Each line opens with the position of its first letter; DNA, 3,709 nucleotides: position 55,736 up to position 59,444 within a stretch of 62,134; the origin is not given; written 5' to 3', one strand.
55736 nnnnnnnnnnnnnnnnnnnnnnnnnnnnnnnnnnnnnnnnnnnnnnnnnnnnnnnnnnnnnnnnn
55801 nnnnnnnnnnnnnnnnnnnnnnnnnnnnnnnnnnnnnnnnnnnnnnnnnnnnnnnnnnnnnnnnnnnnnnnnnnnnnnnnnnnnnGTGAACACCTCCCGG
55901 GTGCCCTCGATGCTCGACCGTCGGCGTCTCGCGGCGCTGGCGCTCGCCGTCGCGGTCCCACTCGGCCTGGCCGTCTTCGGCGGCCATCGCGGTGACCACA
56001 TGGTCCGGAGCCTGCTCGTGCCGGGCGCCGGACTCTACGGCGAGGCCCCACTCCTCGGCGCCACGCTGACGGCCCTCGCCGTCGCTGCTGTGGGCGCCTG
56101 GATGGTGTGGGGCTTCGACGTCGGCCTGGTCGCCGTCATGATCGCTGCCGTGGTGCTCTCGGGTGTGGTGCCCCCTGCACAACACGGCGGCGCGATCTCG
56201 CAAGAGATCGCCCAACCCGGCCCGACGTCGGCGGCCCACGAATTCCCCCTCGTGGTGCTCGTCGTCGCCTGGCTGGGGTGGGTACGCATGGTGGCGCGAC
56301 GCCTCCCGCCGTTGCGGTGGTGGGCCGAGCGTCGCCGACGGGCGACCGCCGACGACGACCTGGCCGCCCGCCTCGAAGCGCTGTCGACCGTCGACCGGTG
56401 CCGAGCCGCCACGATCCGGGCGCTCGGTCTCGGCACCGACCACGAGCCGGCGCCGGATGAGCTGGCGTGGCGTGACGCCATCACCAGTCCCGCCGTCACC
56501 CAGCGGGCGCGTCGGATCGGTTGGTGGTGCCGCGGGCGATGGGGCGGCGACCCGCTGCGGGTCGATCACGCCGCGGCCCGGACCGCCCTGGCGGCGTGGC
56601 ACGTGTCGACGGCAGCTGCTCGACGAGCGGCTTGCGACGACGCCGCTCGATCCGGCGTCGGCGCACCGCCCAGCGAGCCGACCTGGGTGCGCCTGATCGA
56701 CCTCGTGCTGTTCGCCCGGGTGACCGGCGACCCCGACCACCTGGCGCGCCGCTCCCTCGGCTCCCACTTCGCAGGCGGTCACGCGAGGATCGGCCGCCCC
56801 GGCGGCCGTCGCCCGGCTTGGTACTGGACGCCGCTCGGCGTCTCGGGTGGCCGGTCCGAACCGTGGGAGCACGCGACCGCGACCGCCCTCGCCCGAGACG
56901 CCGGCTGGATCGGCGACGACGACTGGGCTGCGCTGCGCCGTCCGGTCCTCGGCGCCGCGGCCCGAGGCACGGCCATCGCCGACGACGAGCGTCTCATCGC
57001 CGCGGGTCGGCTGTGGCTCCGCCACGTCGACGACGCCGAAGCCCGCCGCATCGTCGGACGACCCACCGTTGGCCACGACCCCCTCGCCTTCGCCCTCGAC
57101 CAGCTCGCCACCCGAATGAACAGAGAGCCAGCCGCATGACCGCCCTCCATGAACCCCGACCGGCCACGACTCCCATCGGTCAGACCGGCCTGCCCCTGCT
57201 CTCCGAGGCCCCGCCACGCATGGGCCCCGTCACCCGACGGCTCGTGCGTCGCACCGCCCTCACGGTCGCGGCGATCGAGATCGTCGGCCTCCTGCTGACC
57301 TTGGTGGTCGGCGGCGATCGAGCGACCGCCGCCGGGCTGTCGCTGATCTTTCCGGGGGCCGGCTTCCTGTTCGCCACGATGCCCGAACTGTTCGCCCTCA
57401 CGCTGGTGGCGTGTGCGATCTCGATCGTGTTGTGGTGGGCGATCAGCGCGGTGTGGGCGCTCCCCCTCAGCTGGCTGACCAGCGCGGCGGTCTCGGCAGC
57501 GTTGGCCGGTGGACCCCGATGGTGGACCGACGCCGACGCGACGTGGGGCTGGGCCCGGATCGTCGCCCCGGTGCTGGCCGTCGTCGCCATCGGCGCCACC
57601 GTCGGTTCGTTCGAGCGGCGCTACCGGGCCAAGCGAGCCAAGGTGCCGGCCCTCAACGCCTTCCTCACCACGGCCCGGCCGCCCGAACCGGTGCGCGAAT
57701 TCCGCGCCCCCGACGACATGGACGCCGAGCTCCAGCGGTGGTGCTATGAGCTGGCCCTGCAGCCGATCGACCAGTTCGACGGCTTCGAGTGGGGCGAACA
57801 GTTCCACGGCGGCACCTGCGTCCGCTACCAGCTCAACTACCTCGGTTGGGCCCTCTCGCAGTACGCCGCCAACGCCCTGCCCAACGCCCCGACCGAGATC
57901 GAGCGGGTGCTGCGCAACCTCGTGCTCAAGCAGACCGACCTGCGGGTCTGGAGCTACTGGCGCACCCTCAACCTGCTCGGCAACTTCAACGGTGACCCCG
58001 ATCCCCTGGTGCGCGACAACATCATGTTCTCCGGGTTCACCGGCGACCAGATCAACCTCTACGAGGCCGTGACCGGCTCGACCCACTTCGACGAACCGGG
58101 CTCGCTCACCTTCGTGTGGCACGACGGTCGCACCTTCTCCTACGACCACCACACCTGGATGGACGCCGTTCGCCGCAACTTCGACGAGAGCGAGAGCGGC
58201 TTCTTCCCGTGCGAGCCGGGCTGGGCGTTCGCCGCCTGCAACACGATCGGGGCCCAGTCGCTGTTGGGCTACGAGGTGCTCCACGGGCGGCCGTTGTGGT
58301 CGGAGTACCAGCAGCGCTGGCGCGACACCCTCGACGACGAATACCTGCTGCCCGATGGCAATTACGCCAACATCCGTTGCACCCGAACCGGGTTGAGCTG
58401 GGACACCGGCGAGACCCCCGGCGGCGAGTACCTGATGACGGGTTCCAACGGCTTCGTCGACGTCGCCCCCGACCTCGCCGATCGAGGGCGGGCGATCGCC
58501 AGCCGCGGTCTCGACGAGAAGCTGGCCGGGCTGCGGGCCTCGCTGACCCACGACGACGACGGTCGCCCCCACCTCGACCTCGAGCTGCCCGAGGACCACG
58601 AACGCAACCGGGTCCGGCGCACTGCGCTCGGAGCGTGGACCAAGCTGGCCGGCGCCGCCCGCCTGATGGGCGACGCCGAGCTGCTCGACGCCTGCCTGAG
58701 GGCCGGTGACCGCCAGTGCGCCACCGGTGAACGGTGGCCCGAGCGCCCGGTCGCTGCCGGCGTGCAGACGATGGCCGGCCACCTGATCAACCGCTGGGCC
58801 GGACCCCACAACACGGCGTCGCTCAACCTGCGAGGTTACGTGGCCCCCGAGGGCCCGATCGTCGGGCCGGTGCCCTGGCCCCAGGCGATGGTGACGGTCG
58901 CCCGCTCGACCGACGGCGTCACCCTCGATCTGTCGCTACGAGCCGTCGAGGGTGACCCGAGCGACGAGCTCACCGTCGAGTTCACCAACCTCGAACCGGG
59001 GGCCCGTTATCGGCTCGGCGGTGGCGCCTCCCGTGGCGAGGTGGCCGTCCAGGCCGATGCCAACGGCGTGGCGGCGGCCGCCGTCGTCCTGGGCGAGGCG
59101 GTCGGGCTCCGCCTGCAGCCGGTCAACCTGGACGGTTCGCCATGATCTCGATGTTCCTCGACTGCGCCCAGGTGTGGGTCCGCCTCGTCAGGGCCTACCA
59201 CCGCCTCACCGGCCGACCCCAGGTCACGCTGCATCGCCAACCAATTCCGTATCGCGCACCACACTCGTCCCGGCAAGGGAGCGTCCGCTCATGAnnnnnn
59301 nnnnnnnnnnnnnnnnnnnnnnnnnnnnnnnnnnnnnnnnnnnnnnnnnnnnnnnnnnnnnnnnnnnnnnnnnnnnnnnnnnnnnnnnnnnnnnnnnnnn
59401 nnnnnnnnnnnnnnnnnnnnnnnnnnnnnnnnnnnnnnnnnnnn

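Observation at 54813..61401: Operon of an APH-type kinase plus three membrane proteins sharing a PGAG transmembrane module, two fused to linalool dehydratase/isomerase-like domains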

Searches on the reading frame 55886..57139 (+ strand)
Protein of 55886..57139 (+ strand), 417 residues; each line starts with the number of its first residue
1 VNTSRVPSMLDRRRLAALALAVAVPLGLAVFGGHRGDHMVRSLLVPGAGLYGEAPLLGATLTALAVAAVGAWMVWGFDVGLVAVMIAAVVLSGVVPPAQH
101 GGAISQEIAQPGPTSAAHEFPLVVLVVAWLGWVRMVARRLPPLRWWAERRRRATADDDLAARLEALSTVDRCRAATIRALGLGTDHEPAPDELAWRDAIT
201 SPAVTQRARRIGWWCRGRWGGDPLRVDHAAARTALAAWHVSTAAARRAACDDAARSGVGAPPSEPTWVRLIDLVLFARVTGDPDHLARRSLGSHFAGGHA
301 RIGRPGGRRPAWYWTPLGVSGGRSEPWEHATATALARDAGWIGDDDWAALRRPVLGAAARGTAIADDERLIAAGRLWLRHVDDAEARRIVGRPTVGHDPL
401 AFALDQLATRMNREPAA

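Call 3: search_protein_families(library=pfam, proteins=[window:55886-57139:+], max_evalue=0.1)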
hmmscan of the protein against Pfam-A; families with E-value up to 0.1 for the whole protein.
window:55886-57139:+ (417 aa): 0 families

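Call 4: search_protein_families(library=ncbifam, proteins=[window:55886-57139:+], max_evalue=0.1)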
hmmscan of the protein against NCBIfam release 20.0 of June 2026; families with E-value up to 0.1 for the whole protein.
window:55886-57139:+ (417 aa): 0 families

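Call 30: search_solved_structures(query=window:55886-57139:+, max_evalue=10)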
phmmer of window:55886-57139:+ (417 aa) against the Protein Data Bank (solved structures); distinct sequences matched with E-value up to 10: 1.
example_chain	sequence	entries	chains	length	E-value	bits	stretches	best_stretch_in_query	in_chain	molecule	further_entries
6ou0_A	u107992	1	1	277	1.2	11.4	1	44-87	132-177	Myocilin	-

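Call 31: find_homologous_proteins(query=window:55886-57139:+, max_evalue=0.001)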
Query window:55886-57139:+ (417 aa): 181 proteins with E <= 0.001 among 8000 candidates; the best 120 are listed.
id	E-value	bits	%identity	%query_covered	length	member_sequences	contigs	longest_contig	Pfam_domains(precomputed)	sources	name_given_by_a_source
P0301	1.1e-269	913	100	100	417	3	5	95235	-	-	-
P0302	3.3e-176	605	73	97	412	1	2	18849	-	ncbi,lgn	-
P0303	1.3e-88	316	50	92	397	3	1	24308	-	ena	-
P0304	2.1e-88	315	49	97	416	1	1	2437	-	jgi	jgi:hypothetical protein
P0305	6.6e-87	311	51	92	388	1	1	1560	-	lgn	-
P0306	3.9e-86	308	51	90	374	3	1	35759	-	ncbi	ncbi:MAG: hypothetical protein R2710_19545 [Acidimicrobiales bacterium]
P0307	3.5e-85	305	47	97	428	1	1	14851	-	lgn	-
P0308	1.3e-83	300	48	97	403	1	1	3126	-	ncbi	-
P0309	1.8e-83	299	48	93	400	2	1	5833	-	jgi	jgi:hypothetical protein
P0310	3.4e-83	298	51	91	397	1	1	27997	-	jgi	jgi:hypothetical protein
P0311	1.0e-82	297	48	97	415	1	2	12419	-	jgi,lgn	jgi:hypothetical protein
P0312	1.5e-82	296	51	92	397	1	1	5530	-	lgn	-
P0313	1.8e-82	296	49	91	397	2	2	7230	-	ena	-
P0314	2.1e-82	296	51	94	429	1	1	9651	-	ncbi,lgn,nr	ncbi:MAG: hypothetical protein S0880_09595 [Actinomycetota bacterium]|nr:hypothetical protein [Actin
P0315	5.0e-82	294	51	97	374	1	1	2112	-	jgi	jgi:hypothetical protein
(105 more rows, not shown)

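Call 49: predict_structure(alignment_id=A2)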
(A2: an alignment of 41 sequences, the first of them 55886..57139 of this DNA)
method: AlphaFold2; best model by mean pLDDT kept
length: 417 residues; sequences in the alignment: 41
mean_pLDDT: 87.0   pTM: 0.84
mean pLDDT of the five models: 87.0, 85.6, 84.4, 83.4, 83.1
residues with pLDDT >= 90: 249; 70-90: 123; 50-70: 34; < 50: 11
segments of 3 or more residues with pLDDT < 50: 117-119
pLDDT, mean of each block of 10 residues (from residue 1): 69 87 90 92 90 92 91 81 92 86 51 49 68 76 83 79 95 97 87 96 95 89 91 96 94 91 91 96 81 72 70 89 93 96 92 97 95 98 98 94 97 86
secondary structure, 60 per line:
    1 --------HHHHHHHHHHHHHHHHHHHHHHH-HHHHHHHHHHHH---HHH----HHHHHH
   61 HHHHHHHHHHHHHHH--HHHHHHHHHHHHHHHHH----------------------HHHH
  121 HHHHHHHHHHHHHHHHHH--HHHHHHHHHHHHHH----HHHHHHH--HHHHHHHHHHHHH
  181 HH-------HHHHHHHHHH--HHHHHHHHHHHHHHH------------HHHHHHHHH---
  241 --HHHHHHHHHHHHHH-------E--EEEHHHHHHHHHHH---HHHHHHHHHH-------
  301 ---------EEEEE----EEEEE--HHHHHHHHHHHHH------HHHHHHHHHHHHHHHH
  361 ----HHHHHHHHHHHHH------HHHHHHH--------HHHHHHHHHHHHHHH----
elements in order: H9-31 H33-44 H55-75 H78-94 H117-138 H141-154 H159-165 H168-182 H190-199 H202-216 H229-237 H243-256 E267-269 H270-280 H284-293 E310-314 E319-323 H326-338 H345-360 H365-377 H384-390 H399-413

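Call 52: fold_search(model_id=the predicted structure, library=pdb)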
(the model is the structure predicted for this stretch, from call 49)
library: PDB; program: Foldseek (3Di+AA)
matches with E <= 10: 177; with E <= 0.001: 0
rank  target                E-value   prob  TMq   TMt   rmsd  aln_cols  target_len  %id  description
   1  6tft_D                1.1e-02  1.00  0.37  0.42   9.0       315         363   12  Linalool Dehydratase Isomerase C171A mutant (released 2020-10-07)
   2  6tft_E                1.8e-02  1.00  0.37  0.41   8.9       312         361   12  Linalool Dehydratase Isomerase C171A mutant (released 2020-10-07)
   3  6tft_B                1.9e-02  1.00  0.37  0.42   8.9       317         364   12  Linalool Dehydratase Isomerase C171A mutant (released 2020-10-07)
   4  6tft_A                2.3e-02  1.00  0.37  0.41   8.9       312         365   12  Linalool Dehydratase Isomerase C171A mutant (released 2020-10-07)
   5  6tfr_A                2.4e-02  1.00  0.37  0.41   8.9       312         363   12  Linalool Dehydratase Isomerase C180A mutant (released 2020-10-07)
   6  7ad2_D                2.5e-02  1.00  0.35  0.39   8.6       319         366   12  Linalool Dehydratase Isomerase G107T mutant (released 2021-10-06)
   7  6tft_C                2.6e-02  1.00  0.37  0.41   8.9       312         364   12  Linalool Dehydratase Isomerase C171A mutant (released 2020-10-07)
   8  6tfr_C                2.8e-02  1.00  0.36  0.40   8.7       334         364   12  Linalool Dehydratase Isomerase C180A mutant (released 2020-10-07)
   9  6tfn_D                3.1e-02  1.00  0.36  0.41   9.0       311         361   13  Linalool Dehydratase Isomerase in complex with Myrcene (released 2020-10-07)
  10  7ad2_A                3.6e-02  1.00  0.36  0.40   8.6       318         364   12  Linalool Dehydratase Isomerase G107T mutant (released 2021-10-06)
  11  7ad2_C                3.9e-02  1.00  0.35  0.39   8.7       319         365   12  Linalool Dehydratase Isomerase G107T mutant (released 2021-10-06)
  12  6t9h_A                4.5e-02  1.00  0.38  0.42   7.0       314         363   11  C171S mutant of Linalool Dehydratase Isomerase (released 2020-10-07)
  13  5g1u_B                4.9e-02  1.00  0.37  0.41   8.9       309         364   13  Linalool Dehydratase Isomerase in complex with Geraniol (released 2017-01-11)
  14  5i3t_E                4.9e-02  1.00  0.35  0.39   8.5       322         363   12  Native Structure of the Linalool Dehydratase-Isomerase from Castellaniella defragrans (released 2016-06-01)
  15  6tfr_D                5.1e-02  1.00  0.37  0.42   8.7       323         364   13  Linalool Dehydratase Isomerase C180A mutant (released 2020-10-07)
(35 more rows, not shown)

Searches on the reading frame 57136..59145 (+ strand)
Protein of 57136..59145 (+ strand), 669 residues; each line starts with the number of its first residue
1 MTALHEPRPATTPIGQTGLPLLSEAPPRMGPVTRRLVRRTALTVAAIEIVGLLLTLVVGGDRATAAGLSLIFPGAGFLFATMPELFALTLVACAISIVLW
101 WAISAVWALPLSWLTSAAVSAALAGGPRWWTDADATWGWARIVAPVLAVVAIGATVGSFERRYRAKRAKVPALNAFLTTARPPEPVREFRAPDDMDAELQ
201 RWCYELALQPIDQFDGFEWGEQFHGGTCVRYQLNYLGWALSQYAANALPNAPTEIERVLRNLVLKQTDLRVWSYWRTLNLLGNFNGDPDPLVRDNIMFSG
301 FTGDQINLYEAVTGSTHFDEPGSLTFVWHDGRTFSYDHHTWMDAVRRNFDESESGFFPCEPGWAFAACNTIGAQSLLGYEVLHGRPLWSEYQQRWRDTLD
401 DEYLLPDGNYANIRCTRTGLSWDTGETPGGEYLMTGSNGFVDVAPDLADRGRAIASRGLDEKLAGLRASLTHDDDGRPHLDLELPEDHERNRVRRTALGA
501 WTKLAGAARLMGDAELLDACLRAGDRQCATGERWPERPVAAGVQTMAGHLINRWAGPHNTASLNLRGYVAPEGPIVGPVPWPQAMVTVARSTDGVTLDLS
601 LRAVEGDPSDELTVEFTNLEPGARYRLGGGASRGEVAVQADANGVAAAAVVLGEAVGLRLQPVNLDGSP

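Call 3: search_protein_families(library=pfam, proteins=[window:57136-59145:+], max_evalue=0.1)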
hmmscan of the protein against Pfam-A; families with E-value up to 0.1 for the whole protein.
window:57136-59145:+ (669 aa): 1 family
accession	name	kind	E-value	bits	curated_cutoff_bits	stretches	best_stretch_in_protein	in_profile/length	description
PF18566.7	Ldi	-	3.7e-53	181.5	26.1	1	230-530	1-303/318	Linalool dehydratase/isomerase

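Call 4: search_protein_families(library=ncbifam, proteins=[window:57136-59145:+], max_evalue=0.1)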
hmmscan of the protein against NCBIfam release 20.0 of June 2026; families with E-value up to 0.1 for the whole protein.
window:57136-59145:+ (669 aa): 0 families

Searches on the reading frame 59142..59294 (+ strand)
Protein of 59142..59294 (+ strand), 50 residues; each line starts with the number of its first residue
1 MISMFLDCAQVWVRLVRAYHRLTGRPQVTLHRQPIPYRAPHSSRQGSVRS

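Call 3: search_protein_families(library=pfam, proteins=[window:59142-59294:+], max_evalue=0.1)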
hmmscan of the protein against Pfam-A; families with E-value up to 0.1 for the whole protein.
window:59142-59294:+ (50 aa): 0 families

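Call 4: search_protein_families(library=ncbifam, proteins=[window:59142-59294:+], max_evalue=0.1)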
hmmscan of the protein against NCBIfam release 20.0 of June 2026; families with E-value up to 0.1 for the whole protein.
window:59142-59294:+ (50 aa): 0 families
